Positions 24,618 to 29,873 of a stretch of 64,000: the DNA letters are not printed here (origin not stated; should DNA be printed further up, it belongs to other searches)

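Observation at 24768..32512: Three-gene NfeD-flotillin-giant AAA+ ATPase operon: the yqiJK pair extended by a 1651-aa motor-like protein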

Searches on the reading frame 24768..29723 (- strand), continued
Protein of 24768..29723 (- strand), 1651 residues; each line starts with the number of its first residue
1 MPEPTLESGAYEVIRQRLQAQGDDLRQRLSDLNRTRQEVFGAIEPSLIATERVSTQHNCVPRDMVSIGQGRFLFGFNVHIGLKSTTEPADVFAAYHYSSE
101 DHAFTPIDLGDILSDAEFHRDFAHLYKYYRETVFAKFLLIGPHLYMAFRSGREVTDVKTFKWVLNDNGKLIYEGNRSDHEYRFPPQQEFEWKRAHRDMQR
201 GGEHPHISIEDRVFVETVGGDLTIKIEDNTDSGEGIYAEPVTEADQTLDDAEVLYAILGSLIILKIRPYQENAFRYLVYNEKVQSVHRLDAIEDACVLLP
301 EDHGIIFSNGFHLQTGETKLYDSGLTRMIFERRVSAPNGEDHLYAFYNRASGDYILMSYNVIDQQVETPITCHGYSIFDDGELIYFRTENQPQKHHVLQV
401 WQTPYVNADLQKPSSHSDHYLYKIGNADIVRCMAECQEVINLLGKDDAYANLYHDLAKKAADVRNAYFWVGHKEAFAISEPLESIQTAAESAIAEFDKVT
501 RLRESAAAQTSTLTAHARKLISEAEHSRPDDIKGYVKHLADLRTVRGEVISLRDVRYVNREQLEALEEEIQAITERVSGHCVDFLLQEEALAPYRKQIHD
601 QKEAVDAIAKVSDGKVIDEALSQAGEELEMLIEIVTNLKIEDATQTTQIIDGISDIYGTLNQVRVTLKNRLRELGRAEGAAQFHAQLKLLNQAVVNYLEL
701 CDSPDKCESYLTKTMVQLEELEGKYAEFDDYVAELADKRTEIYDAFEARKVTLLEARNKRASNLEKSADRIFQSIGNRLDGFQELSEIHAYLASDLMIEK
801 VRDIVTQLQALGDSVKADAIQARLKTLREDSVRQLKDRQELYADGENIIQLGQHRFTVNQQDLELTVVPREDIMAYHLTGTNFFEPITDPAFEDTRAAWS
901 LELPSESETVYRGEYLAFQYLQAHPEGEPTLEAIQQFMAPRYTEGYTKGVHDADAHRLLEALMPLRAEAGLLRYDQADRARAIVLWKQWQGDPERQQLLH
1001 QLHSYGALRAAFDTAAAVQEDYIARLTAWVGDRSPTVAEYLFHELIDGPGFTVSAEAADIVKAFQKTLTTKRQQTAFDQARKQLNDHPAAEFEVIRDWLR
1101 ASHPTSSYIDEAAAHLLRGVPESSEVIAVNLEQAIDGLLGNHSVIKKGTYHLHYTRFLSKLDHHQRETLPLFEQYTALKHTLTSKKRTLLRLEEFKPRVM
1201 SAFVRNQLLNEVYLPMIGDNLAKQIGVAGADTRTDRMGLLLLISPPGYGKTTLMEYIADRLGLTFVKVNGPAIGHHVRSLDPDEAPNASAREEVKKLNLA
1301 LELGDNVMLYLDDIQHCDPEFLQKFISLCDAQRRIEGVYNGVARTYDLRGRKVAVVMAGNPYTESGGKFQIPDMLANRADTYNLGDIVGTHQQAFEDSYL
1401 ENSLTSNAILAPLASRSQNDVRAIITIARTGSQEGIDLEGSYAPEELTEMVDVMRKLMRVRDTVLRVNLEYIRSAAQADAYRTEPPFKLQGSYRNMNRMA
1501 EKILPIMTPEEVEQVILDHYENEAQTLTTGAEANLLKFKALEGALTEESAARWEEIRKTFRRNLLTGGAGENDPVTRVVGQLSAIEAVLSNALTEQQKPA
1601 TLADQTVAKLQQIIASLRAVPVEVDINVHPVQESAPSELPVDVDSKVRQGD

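Call 30: find_homologous_proteins(query=A2)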
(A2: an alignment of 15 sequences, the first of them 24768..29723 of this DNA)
Query A2 (15 sequences) (1651 aa, profile of the alignment): 5248 proteins with E <= 0.001 among 8000 candidates; the best 120 are listed.
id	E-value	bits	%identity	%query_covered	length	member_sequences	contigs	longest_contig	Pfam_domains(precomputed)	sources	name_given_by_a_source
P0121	0.0e+0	2747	54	98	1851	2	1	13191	PF12458.14,PF00004.36,PF07728.21,PF25472.2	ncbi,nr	ncbi:DNA repair ATPase [Desulfococcaceae bacterium HSG7]|nr:DNA repair ATPase [Desulfococcaceae bact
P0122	0.0e+0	2734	52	97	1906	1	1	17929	PF13606.13,PF13857.13,PF12796.14,PF12458.14,PF00023.37,PF00004.36,PF13637.13,PF13401.13,PF25472.2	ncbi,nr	ncbi:DNA repair ATPase [Desulfobacterales bacterium HSG16]|nr:DNA repair ATPase [Desulfobacterales b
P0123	0.0e+0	2730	53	98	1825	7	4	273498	PF12458.14,PF00004.36,PF05496.19,PF25472.2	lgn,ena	-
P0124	0.0e+0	2721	53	96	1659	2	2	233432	PF12458.14,PF00004.36,PF25472.2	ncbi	ncbi:MAG: DNA repair ATPase [Roseivirga sp.]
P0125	0.0e+0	2709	52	96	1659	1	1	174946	PF12458.14,PF00004.36,PF25472.2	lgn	-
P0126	0.0e+0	2705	53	96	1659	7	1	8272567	PF12458.14,PF00004.36,PF25472.2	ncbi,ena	-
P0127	0.0e+0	2704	52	96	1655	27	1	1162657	PF12458.14,PF00004.36,PF25472.2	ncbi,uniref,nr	ncbi:DNA repair ATPase [Pontibacter sp. JH31]|uniref:DNA repair ATPase n=1 Tax=Pontibacter aquaedesi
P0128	0.0e+0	2704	52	96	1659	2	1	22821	PF12458.14,PF00004.36,PF07728.21,PF25472.2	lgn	-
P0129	0.0e+0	2696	53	96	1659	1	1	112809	PF12458.14,PF00004.36,PF07728.21,PF25472.2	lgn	-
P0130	0.0e+0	2695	54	98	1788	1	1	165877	PF12458.14,PF00004.36,PF05496.19,PF25472.2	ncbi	-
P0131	0.0e+0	2692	56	96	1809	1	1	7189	PF12458.14,PF00004.36,PF05496.19,PF07728.21,PF25472.2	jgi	jgi:MoxR-like ATPase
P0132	0.0e+0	2692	54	97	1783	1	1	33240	PF12458.14,PF00004.36,PF25472.2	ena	-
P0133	0.0e+0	2691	55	97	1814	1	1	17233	PF12458.14,PF00004.36,PF25472.2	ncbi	-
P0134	0.0e+0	2688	52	96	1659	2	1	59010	PF12458.14,PF00004.36,PF25472.2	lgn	-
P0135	0.0e+0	2686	54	98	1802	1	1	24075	PF12458.14,PF00004.36,PF05496.19,PF25472.2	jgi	-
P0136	0.0e+0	2684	55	98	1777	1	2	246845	PF12458.14,PF00004.36,PF13401.13,PF05496.19,PF07728.21,PF25472.2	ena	-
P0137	0.0e+0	2683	54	96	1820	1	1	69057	PF12458.14,PF00004.36,PF05496.19,PF25472.2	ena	-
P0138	0.0e+0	2675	55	96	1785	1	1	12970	PF12458.14,PF00004.36,PF07728.21,PF25472.2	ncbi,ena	-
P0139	0.0e+0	2674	52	96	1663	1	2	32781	PF12458.14,PF00004.36,PF25472.2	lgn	-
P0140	0.0e+0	2673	54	96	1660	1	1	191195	PF12458.14,PF00004.36,PF25472.2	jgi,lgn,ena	-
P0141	0.0e+0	2673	56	96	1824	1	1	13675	PF12458.14,PF00004.36,PF25472.2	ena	-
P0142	0.0e+0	2672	54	98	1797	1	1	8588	PF12458.14,PF00004.36,PF05496.19,PF25472.2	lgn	-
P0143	0.0e+0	2670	55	98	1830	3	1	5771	PF12458.14,PF00004.36,PF07728.21,PF25472.2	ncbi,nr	ncbi:MAG: DNA repair ATPase [Planctomycetes bacterium]|nr:DNA repair ATPase [Planctomycetota bacteri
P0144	0.0e+0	2670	54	96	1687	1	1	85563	PF12458.14,PF00004.36,PF05496.19,PF07728.21,PF25472.2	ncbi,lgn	-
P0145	0.0e+0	2670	56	96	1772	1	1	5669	PF12458.14,PF00004.36,PF13401.13,PF05496.19,PF25472.2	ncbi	-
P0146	0.0e+0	2668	54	98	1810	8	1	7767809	PF12458.14,PF00004.36,PF05496.19,PF25472.2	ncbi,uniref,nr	ncbi:ATPase involved in DNA repair [Symmachiella dynata]|uniref:ATPase involved in DNA repair n=1 Ta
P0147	0.0e+0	2668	54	96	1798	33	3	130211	PF12458.14,PF00004.36,PF07728.21,PF25472.2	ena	-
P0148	0.0e+0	2667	52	96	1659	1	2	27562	PF12458.14,PF00004.36,PF07728.21,PF25472.2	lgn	-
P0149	0.0e+0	2666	54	96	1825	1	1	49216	PF12458.14,PF00004.36,PF05496.19,PF25472.2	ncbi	ncbi:MAG: DNA repair ATPase [Planctomycetaceae bacterium]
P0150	0.0e+0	2664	53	99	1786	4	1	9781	PF12458.14,PF00004.36,PF05496.19,PF25472.2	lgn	-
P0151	0.0e+0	2663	52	97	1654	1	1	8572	PF12458.14,PF00004.36,PF07728.21,PF25472.2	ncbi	ncbi:MAG: DNA repair ATPase [Bacteroidota bacterium]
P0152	0.0e+0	2656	54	96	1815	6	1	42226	PF12458.14,PF00004.36,PF25472.2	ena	-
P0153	0.0e+0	2656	52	96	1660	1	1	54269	PF12458.14,PF00004.36,PF25472.2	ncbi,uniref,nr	ncbi:DNA repair ATPase [Botryobacter ruber]|uniref:DNA repair ATPase n=1 Tax=Botryobacter ruber TaxI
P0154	0.0e+0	2655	55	96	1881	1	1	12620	PF12458.14,PF00004.36,PF13401.13,PF25472.2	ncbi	ncbi:MAG: DNA repair ATPase [Phycisphaerae bacterium]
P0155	0.0e+0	2654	54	96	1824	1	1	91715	PF12458.14,PF00004.36,PF25472.2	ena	-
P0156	0.0e+0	2654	55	96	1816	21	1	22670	PF12458.14,PF00004.36,PF25472.2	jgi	jgi:MoxR-like ATPase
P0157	0.0e+0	2653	55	96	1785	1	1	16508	PF12458.14,PF00004.36,PF05496.19,PF25472.2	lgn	-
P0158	0.0e+0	2651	55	96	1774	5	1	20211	PF12458.14,PF00004.36,PF13401.13,PF05496.19,PF25472.2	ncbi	-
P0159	0.0e+0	2650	52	96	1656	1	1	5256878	PF12458.14,PF00004.36,PF05496.19,PF07728.21,PF25472.2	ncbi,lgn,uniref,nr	ncbi:DNA repair ATPase [Pontibacter sp. SGAir0037]|uniref:DNA repair ATPase n=1 Tax=Pontibacter sp. 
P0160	0.0e+0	2650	54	96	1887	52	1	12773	PF12458.14,PF00004.36,PF25472.2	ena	-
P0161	0.0e+0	2650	54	96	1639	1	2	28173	PF12458.14,PF00004.36,PF07728.21,PF25472.2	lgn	-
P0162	0.0e+0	2650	53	99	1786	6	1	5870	PF12458.14,PF00004.36,PF05496.19,PF25472.2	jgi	-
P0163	0.0e+0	2649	54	96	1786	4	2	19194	PF12458.14,PF00004.36,PF07728.21,PF25472.2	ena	-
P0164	0.0e+0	2647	54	96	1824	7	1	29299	PF12458.14,PF00004.36,PF25472.2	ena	-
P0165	0.0e+0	2647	51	96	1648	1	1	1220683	PF12458.14,PF00004.36,PF25472.2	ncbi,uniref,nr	ncbi:DNA repair ATPase [Pontibacter sp. BT310]|uniref:DNA repair ATPase n=1 Tax=Pontibacter populi T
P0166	0.0e+0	2646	54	96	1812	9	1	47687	PF12458.14,PF00004.36,PF25472.2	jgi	jgi:hypothetical protein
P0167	0.0e+0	2645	54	97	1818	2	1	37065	PF12458.14,PF00004.36,PF25472.2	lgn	-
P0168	0.0e+0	2644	54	100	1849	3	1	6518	PF12458.14,PF00004.36,PF25472.2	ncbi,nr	ncbi:MAG: DNA repair ATPase [Desulfococcaceae bacterium]|nr:DNA repair ATPase [Desulfococcaceae bact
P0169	0.0e+0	2644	54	97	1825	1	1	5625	PF12458.14,PF00004.36,PF05496.19,PF25472.2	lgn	-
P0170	0.0e+0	2644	52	97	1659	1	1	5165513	PF12458.14,PF00004.36,PF25472.2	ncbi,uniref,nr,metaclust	ncbi:DNA repair ATPase [Rufibacter tibetensis]|uniref:AAA family ATPase n=1 Tax=Rufibacter tibetensi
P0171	0.0e+0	2644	54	99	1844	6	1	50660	PF13606.13,PF13857.13,PF12796.14,PF12458.14,PF00023.37,PF00004.36,PF13637.13,PF07728.21,PF25472.2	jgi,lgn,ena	-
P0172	0.0e+0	2643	47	96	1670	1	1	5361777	PF12458.14,PF00004.36,PF13401.13,PF25472.2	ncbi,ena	-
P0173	0.0e+0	2643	55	98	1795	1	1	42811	PF12458.14,PF00004.36,PF07728.21,PF25472.2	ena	-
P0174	0.0e+0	2643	54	98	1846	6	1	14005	PF12458.14,PF00004.36,PF25472.2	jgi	jgi:hypothetical protein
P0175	0.0e+0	2642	52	96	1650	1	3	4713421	PF12458.14,PF00004.36,PF25472.2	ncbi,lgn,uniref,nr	ncbi:DNA repair ATPase [Pontibacter akesuensis]|uniref:ATPase family associated with various cellula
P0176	0.0e+0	2642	54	98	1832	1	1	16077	PF12458.14,PF00004.36,PF07728.21,PF25472.2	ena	-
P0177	0.0e+0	2642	55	96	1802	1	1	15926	PF12458.14,PF00004.36,PF05496.19,PF25472.2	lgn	-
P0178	0.0e+0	2642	53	96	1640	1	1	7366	PF12458.14,PF00004.36,PF25472.2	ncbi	ncbi:MAG: DNA repair ATPase [Flammeovirgaceae bacterium]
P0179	0.0e+0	2642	54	97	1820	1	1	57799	PF12458.14,PF00004.36,PF07728.21,PF25472.2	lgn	-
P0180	0.0e+0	2641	55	96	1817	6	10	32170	PF12458.14,PF00004.36,PF07728.21,PF25472.2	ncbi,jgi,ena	jgi:hypothetical protein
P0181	0.0e+0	2641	51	96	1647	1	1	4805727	PF12458.14,PF00004.36,PF25472.2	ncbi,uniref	ncbi:DNA repair ATPase [Pontibacter sp. MBLB2868]|uniref:DNA repair ATPase n=1 Tax=Pontibacter sp. M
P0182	0.0e+0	2640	56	96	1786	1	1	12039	PF12458.14,PF00004.36,PF13401.13,PF07728.21,PF25472.2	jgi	jgi:hypothetical protein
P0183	0.0e+0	2640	54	96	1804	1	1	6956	PF12458.14,PF00004.36,PF05496.19,PF25472.2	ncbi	-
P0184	0.0e+0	2640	46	96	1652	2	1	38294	PF12458.14,PF00004.36,PF13401.13,PF25472.2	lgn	-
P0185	0.0e+0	2640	46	96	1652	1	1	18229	PF12458.14,PF00004.36,PF13401.13,PF25472.2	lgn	-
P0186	0.0e+0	2640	54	96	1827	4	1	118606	PF12458.14,PF00004.36,PF25472.2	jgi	jgi:hypothetical protein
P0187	0.0e+0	2640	54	99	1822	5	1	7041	PF12458.14,PF00004.36,PF07728.21,PF25472.2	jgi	jgi:MoxR-like ATPase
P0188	0.0e+0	2639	52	99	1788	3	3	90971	PF12458.14,PF00004.36,PF05496.19,PF25472.2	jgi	-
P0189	0.0e+0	2639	52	96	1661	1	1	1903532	PF12458.14,PF00004.36,PF25472.2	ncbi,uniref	ncbi:DNA repair ATPase [Nibribacter koreensis]|uniref:DNA repair ATPase n=1 Tax=Nibribacter koreensi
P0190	0.0e+0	2639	53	98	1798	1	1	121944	PF12458.14,PF00004.36,PF25472.2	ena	-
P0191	0.0e+0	2638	51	98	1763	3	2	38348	PF12458.14,PF00004.36,PF13401.13,PF05496.19,PF07728.21,PF25472.2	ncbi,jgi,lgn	ncbi:MAG: MoxR-like ATPase [Kiritimatiellia bacterium]|jgi:MoxR-like ATPase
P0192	0.0e+0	2638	52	99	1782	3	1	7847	PF12458.14,PF00004.36,PF05496.19,PF25472.2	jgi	-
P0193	0.0e+0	2638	55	96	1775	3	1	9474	PF12458.14,PF00004.36,PF13401.13,PF25472.2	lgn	-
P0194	0.0e+0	2638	52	97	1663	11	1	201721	PF12458.14,PF00004.36,PF25472.2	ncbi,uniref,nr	ncbi:DNA repair ATPase [Rufibacter sp. XAAS-G3-1]|uniref:DNA repair ATPase n=1 Tax=Rufibacter sp. XA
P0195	0.0e+0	2638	53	98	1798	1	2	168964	PF12458.14,PF00004.36,PF07728.21,PF25472.2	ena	-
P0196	0.0e+0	2637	55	96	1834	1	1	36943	PF12458.14,PF00004.36,PF25472.2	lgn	-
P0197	0.0e+0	2637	54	96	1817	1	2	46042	PF12458.14,PF00004.36,PF07728.21,PF25472.2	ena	-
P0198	0.0e+0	2637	54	96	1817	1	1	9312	PF12458.14,PF00004.36,PF07728.21,PF25472.2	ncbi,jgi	ncbi:MAG: hypothetical protein ACI93T_000593 [Porticoccaceae bacterium]|jgi:hypothetical protein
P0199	0.0e+0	2636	54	96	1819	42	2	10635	PF12458.14,PF00004.36,PF25472.2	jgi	jgi:hypothetical protein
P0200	0.0e+0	2636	55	96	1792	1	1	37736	PF12458.14,PF00004.36,PF25472.2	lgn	-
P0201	0.0e+0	2636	53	100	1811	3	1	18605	PF12458.14,PF00004.36,PF07728.21,PF25472.2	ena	-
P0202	0.0e+0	2636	54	96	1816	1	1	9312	PF12458.14,PF00004.36,PF07728.21,PF25472.2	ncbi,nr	ncbi:MAG: DNA repair ATPase [Pirellulales bacterium]|nr:DNA repair ATPase [Pirellulales bacterium]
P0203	0.0e+0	2636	53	96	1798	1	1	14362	PF12458.14,PF00004.36,PF05496.19,PF07728.21,PF25472.2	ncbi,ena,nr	ncbi:MAG: DNA repair ATPase [Planctomycetota bacterium]|nr:DNA repair ATPase [Planctomycetota bacter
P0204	0.0e+0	2635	53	96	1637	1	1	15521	PF12458.14,PF00004.36,PF07728.21,PF25472.2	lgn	-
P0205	0.0e+0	2635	54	96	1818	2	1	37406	PF12458.14,PF00004.36,PF07728.21,PF25472.2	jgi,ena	-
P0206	0.0e+0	2635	53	99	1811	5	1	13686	PF12458.14,PF00004.36,PF25472.2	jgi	jgi:hypothetical protein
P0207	0.0e+0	2634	55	98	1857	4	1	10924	PF12458.14,PF00004.36,PF13401.13,PF25472.2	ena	-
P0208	0.0e+0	2634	52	96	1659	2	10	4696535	PF12458.14,PF00004.36,PF25472.2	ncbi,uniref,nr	ncbi:DNA repair ATPase [Rufibacter sp. LB8]|uniref:DNA repair ATPase n=1 Tax=Rufibacter sp. LB8 TaxI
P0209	0.0e+0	2634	56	96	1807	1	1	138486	PF12458.14,PF00004.36,PF05496.19,PF07728.21,PF25472.2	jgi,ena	-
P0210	0.0e+0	2634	54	96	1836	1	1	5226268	PF12458.14,PF00004.36,PF05496.19,PF25472.2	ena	-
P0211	0.0e+0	2634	55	98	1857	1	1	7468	PF12458.14,PF00004.36,PF13401.13,PF25472.2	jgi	-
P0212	0.0e+0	2633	54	96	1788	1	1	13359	PF12458.14,PF00004.36,PF05496.19,PF25472.2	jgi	jgi:hypothetical protein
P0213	0.0e+0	2633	53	96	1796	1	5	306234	PF12458.14,PF00004.36,PF05496.19,PF07728.21,PF25472.2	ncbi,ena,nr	ncbi:MAG: DNA repair ATPase [Planctomycetes bacterium]|nr:DNA repair ATPase [Planctomycetota bacteri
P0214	0.0e+0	2632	53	97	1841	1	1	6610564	PF12458.14,PF07728.21,PF25472.2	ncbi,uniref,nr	ncbi:AAA family ATPase [Desulfonema ishimotonii]|uniref:AAA family ATPase n=1 Tax=Desulfonema ishimo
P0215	0.0e+0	2632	55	96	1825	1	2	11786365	PF12458.14,PF00004.36,PF05496.19,PF25472.2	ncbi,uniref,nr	ncbi:DNA repair ATPase [Sulfidibacter corallicola]|uniref:DNA repair ATPase n=1 Tax=Sulfidibacter co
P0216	0.0e+0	2632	52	96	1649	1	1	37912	PF12458.14,PF00004.36,PF13401.13,PF07728.21,PF25472.2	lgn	-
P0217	0.0e+0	2632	55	96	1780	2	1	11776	PF12458.14,PF00004.36,PF07728.21,PF25472.2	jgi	jgi:hypothetical protein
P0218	0.0e+0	2631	54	96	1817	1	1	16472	PF12458.14,PF00004.36,PF25472.2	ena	-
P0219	0.0e+0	2631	54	96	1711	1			PF12458.14,PF00004.36,PF25472.2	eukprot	eukprot:g33011.t1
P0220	0.0e+0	2629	54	96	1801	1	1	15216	PF12458.14,PF00004.36,PF13401.13,PF05496.19,PF07728.21,PF25472.2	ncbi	-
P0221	0.0e+0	2629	54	97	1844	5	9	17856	PF12458.14,PF00004.36,PF13401.13,PF25472.2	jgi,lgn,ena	-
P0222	0.0e+0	2629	52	96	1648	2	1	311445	PF12458.14,PF00004.36,PF07728.21,PF25472.2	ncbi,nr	ncbi:ATPase AAA [Rufibacter glacialis]|nr:ATPase AAA [Rufibacter glacialis]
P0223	0.0e+0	2629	53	96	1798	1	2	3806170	PF12458.14,PF00004.36,PF25472.2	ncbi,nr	ncbi:MAG: DNA repair ATPase [Planctomycetaceae bacterium]|nr:DNA repair ATPase [Planctomycetales bac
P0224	0.0e+0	2629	52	96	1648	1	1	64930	PF12458.14,PF00004.36,PF25472.2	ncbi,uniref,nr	ncbi:AAA family ATPase [Pontibacter qinzhouensis]|uniref:AAA family ATPase n=1 Tax=Pontibacter qinzh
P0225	0.0e+0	2629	53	96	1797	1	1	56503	PF12458.14,PF00004.36,PF05496.19,PF07728.21,PF25472.2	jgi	jgi:hypothetical protein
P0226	0.0e+0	2628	53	99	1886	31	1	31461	PF12458.14,PF00004.36,PF25472.2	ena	-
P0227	0.0e+0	2628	53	98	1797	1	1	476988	PF12458.14,PF00004.36,PF13401.13,PF05496.19,PF25472.2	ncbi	-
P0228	0.0e+0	2628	54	96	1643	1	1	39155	PF12458.14,PF00004.36,PF05496.19,PF25472.2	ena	-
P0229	0.0e+0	2627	53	98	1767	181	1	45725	PF12458.14,PF00004.36,PF25472.2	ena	-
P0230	0.0e+0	2626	51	96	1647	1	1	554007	PF12458.14,PF00004.36,PF13401.13,PF07728.21,PF25472.2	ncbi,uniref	ncbi:DNA repair ATPase [Adhaeribacter terreus]|uniref:DNA repair ATPase n=1 Tax=Adhaeribacter terreu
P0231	0.0e+0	2626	54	96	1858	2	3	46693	PF12458.14,PF00004.36,PF25472.2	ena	-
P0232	0.0e+0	2625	54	96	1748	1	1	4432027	PF12458.14,PF00004.36,PF13401.13,PF07728.21,PF25472.2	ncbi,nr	ncbi:DNA repair ATPase [Kiritimatiellota bacterium B12222]|nr:DNA repair ATPase [Kiritimatiellota ba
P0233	0.0e+0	2625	52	100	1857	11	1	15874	PF12458.14,PF00004.36,PF25472.2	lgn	-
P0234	0.0e+0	2625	55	96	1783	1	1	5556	PF12458.14,PF00004.36,PF13401.13,PF07728.21,PF25472.2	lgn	-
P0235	0.0e+0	2624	53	96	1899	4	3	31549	PF12458.14,PF00004.36,PF25472.2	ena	-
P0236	0.0e+0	2624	53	96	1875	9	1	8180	PF12458.14,PF00004.36,PF05496.19,PF25472.2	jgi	jgi:MoxR-like ATPase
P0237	0.0e+0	2624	53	96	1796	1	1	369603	PF12458.14,PF00004.36,PF05496.19,PF07728.21,PF25472.2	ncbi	-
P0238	0.0e+0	2624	54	96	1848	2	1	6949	PF12458.14,PF00004.36,PF13401.13,PF05496.19,PF25472.2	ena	-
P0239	0.0e+0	2624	46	96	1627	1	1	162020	PF12458.14,PF00004.36,PF13401.13,PF07728.21,PF25472.2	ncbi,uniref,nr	ncbi:AAA family ATPase [Acidaminobacter sp. JC074]|uniref:DNA repair ATPase n=1 Tax=Acidaminobacter 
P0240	0.0e+0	2624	52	96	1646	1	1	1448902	PF12458.14,PF00004.36,PF07728.21,PF25472.2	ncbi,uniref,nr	ncbi:DNA repair ATPase [Fulvivirgaceae bacterium BMA10]|uniref:DNA repair ATPase n=1 Tax=Splendidivi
